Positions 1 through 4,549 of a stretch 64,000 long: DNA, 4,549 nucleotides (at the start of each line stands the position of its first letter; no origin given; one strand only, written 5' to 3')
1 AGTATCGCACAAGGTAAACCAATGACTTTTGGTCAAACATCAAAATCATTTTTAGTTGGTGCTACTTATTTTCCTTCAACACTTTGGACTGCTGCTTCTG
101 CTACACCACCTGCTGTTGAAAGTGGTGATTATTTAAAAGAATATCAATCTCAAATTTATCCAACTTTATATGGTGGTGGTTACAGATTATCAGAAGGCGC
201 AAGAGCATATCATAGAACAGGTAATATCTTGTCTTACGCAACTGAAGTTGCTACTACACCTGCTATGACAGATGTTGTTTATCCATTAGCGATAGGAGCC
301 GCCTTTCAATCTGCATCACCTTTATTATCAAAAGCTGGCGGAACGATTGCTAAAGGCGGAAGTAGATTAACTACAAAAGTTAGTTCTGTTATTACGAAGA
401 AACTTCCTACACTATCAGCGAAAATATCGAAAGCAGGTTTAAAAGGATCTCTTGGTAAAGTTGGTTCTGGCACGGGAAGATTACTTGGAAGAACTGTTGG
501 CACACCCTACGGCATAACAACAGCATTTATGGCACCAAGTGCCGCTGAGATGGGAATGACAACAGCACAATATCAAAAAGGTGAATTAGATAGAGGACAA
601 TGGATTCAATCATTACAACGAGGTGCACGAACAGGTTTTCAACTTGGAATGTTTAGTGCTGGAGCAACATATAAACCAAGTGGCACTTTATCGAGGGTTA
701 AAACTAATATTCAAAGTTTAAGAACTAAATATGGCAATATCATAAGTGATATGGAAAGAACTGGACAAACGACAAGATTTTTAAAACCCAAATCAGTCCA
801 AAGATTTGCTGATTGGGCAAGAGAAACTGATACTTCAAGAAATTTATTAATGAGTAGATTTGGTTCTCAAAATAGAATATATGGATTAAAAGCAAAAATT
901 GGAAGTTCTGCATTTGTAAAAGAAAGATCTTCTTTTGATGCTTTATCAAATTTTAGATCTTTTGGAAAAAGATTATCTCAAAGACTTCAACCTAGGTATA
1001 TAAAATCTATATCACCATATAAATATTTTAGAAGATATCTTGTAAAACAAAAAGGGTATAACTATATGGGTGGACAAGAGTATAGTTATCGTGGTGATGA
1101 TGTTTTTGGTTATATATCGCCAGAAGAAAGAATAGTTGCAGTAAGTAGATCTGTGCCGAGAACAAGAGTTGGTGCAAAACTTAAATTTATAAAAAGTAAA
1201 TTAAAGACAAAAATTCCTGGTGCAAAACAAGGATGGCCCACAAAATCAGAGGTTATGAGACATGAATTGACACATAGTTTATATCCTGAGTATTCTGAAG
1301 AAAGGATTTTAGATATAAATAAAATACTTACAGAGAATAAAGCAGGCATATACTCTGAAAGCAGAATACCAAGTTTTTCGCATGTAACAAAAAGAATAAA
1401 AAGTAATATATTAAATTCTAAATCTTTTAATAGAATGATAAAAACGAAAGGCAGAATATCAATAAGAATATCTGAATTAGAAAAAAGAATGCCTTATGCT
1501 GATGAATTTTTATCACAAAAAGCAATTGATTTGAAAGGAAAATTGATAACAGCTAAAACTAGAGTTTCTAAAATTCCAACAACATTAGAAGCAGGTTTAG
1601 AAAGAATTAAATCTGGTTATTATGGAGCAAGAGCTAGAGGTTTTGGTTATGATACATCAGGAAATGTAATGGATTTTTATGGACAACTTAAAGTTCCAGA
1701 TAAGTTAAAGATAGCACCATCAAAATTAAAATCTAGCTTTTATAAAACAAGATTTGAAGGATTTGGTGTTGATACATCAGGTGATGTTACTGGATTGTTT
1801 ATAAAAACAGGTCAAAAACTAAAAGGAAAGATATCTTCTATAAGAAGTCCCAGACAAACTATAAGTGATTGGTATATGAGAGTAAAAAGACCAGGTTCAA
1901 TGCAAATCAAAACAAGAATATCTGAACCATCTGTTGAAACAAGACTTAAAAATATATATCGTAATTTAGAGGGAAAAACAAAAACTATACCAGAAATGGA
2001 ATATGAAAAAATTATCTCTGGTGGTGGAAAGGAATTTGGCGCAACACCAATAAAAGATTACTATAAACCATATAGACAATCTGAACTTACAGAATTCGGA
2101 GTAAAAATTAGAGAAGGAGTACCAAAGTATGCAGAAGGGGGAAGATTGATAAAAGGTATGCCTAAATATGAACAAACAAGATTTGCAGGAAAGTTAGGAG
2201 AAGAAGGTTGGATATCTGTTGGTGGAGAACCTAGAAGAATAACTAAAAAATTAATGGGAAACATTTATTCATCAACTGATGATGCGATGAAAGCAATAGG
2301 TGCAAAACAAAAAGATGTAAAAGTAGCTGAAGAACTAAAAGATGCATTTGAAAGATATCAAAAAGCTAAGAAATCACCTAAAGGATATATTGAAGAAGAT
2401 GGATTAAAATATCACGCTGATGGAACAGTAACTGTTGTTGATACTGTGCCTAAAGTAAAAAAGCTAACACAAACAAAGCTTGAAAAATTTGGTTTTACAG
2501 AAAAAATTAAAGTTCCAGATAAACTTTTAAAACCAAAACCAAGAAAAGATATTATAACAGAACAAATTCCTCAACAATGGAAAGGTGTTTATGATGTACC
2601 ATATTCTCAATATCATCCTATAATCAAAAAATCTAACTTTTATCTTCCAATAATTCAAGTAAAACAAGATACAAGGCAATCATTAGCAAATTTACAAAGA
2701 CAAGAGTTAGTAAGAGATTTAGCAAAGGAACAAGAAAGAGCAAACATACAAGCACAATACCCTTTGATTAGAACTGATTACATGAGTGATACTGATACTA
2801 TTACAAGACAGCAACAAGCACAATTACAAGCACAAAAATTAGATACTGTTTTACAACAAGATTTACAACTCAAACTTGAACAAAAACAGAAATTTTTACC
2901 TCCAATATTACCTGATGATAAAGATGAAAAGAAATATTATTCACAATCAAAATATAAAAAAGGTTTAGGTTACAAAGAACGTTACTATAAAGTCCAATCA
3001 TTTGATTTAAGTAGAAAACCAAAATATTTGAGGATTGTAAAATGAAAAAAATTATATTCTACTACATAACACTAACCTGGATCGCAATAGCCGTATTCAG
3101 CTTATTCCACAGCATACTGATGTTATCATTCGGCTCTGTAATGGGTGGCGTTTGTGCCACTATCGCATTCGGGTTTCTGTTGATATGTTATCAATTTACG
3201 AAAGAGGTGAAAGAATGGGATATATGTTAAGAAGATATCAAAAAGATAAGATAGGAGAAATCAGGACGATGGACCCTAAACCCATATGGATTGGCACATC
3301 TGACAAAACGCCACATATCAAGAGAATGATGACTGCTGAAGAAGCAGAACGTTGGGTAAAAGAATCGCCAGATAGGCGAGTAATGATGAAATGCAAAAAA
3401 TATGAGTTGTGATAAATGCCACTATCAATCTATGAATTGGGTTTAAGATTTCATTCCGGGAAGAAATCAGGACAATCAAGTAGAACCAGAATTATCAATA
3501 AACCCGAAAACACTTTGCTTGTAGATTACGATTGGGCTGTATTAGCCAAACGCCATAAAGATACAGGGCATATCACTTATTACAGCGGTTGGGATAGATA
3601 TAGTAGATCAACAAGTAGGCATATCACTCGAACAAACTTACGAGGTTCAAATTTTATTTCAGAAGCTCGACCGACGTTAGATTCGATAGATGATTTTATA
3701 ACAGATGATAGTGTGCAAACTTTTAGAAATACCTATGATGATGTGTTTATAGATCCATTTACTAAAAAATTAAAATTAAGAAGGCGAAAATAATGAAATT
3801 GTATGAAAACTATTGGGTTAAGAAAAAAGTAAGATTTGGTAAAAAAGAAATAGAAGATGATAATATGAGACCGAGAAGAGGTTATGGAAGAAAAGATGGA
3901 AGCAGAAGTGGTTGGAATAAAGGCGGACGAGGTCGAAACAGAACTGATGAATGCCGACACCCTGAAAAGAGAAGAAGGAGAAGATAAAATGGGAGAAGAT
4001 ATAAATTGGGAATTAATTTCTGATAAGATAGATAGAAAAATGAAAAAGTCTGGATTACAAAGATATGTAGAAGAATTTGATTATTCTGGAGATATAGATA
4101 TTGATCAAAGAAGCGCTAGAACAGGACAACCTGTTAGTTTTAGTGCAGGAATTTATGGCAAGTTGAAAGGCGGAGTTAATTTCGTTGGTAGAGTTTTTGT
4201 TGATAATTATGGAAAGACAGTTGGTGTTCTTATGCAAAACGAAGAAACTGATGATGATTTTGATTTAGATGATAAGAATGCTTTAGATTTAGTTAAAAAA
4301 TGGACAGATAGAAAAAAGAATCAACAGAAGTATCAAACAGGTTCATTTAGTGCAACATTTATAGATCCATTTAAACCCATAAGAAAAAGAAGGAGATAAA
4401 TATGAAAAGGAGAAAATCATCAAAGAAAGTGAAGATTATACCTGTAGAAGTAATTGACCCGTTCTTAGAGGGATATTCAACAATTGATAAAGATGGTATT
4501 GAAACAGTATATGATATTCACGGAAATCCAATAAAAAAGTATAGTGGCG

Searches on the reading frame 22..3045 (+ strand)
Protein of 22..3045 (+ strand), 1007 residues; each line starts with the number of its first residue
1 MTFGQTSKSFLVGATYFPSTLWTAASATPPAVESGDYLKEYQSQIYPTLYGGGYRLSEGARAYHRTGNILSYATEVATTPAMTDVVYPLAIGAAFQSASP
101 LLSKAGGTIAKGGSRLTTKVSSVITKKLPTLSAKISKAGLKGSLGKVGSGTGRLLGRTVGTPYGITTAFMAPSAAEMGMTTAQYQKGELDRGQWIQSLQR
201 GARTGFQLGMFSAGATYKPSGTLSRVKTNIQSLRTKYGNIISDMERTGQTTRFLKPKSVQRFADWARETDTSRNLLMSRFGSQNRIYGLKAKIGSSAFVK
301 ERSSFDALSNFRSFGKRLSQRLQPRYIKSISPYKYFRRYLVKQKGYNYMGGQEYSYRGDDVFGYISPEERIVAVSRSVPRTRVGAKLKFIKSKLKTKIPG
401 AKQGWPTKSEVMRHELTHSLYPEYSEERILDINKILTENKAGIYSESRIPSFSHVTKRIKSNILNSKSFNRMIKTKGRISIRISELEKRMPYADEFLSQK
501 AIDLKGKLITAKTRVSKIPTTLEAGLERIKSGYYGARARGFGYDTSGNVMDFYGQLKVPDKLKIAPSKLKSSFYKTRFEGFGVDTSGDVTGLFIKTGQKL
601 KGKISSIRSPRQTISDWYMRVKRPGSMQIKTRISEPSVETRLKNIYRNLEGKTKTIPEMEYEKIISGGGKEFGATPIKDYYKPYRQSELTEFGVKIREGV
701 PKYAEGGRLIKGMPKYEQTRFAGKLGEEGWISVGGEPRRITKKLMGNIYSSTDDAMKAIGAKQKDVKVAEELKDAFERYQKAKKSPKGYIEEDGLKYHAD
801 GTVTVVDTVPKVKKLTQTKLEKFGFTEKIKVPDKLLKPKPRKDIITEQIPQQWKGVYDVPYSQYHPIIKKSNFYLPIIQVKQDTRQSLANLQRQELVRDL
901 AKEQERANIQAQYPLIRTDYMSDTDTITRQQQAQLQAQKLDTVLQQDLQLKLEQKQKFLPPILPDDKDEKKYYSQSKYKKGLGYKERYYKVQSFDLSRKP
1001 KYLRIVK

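Call 5: search_protein_families(library=pfam, proteins=[window:22-3045:+], max_evalue=0.01)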
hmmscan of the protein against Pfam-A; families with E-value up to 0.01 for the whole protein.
window:22-3045:+ (1007 aa): 0 families

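Call 8: search_protein_families(library=phrogs, proteins=[window:22-3045:+], max_evalue=0.01)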
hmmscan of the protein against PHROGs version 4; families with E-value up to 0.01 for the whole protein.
window:22-3045:+ (1007 aa): 0 families

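Call 38: find_encoding_contigs(protein=window:22-3045:+, flank=10000, max_places=3)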
Protein window:22-3045:+ (1007 aa): no gene with exactly this product is on record in the collection.

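Call 58: search_protein_families(library=phrogs, alignment_id=A5, max_evalue=0.0001)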
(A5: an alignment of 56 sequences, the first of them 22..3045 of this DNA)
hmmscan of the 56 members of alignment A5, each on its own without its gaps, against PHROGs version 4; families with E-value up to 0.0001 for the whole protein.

A. member 1, window:22-3045:+ (1007 aa): 0 families

B. families by the number of members that match (of 56 scanned): 23 families
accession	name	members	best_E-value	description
phrog_249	-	1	1.3e-55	porphyrin biosynthesis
phrog_200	-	1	4.6e-53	lipoprotein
phrog_16448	-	1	8.6e-31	ATPase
phrog_1576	-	1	3.8e-23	-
phrog_22963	-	1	1.3e-17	-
phrog_168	-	1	2.5e-17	clamp loader of DNA polymerase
phrog_5424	-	1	3.5e-16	ATPase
phrog_11838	-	1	2.6e-13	clamp loader of DNA polymerase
phrog_1297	-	1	2.8e-12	ATPase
phrog_1249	-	1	2.1e-11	acetyltransferase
phrog_11227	-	1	8.3e-10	protease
phrog_4973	-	1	2.5e-08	-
phrog_3810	-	1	3.7e-08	acetyltransferase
phrog_29395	-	1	2e-07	-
phrog_7998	-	1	2.1e-07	-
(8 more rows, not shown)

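Call 101: search_protein_families(library=ncbifam, alignment_id=A5, max_evalue=0.00001)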
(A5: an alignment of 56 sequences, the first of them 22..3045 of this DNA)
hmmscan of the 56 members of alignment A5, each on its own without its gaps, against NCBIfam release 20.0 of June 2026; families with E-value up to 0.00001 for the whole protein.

A. member 1, window:22-3045:+ (1007 aa): 0 families

B. families by the number of members that match (of 56 scanned): 16 families
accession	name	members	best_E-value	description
TIGR02640.1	gas_vesic_GvpN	1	6e-25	gas vesicle protein GvpN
TIGR01650.1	PD_CobS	1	5.5e-21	cobaltochelatase subunit CobS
NF003229.0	PRK04195.1-5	1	3.2e-14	replication factor C large subunit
TIGR01575.1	rimI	1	1.8e-12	ribosomal protein S18-alanine N-acetyltransferase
TIGR01933.1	hflK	1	4.4e-12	FtsH protease activity modulator HflK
TIGR01932.1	hflC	1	6.4e-11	protease modulator HflC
TIGR02609.1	doc_partner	1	1.8e-09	putative addiction module antidote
NF003226.0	PRK04195.1-1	1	3.2e-09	replication factor C large subunit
TIGR02228.1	sigpep_I_arch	1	9.1e-08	signal peptidase I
NF003230.0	PRK04195.1-6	1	9.5e-08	replication factor C large subunit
TIGR00286.1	TIGR00286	1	3.2e-07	pyruvoyl-dependent arginine decarboxylase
TIGR01651.1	CobT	1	5.3e-07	cobaltochelatase subunit CobT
TIGR02031.1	BchD-ChlD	1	2.7e-06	magnesium chelatase ATPase subunit D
NF033218.1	anchor_AmaP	1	6.1e-06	alkaline shock response membrane anchor protein AmaP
NF003231.0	PRK04195.2-1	1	7.3e-06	replication factor C large subunit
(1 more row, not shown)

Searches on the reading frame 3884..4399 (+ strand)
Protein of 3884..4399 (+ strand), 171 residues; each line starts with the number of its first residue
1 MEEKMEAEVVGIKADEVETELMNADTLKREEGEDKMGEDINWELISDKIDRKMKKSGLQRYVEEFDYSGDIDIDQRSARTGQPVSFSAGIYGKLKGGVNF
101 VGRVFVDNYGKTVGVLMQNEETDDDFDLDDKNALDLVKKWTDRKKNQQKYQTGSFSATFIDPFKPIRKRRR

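Call 24: search_protein_families(library=pfam, proteins=[window:3884-4399:+], max_evalue=0.01)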
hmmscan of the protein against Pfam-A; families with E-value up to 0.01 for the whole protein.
window:3884-4399:+ (171 aa): 0 families

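Call 40: find_encoding_contigs(protein=window:3884-4399:+, flank=10000, max_places=3)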
Protein window:3884-4399:+ (171 aa): no gene with exactly this product is on record in the collection.
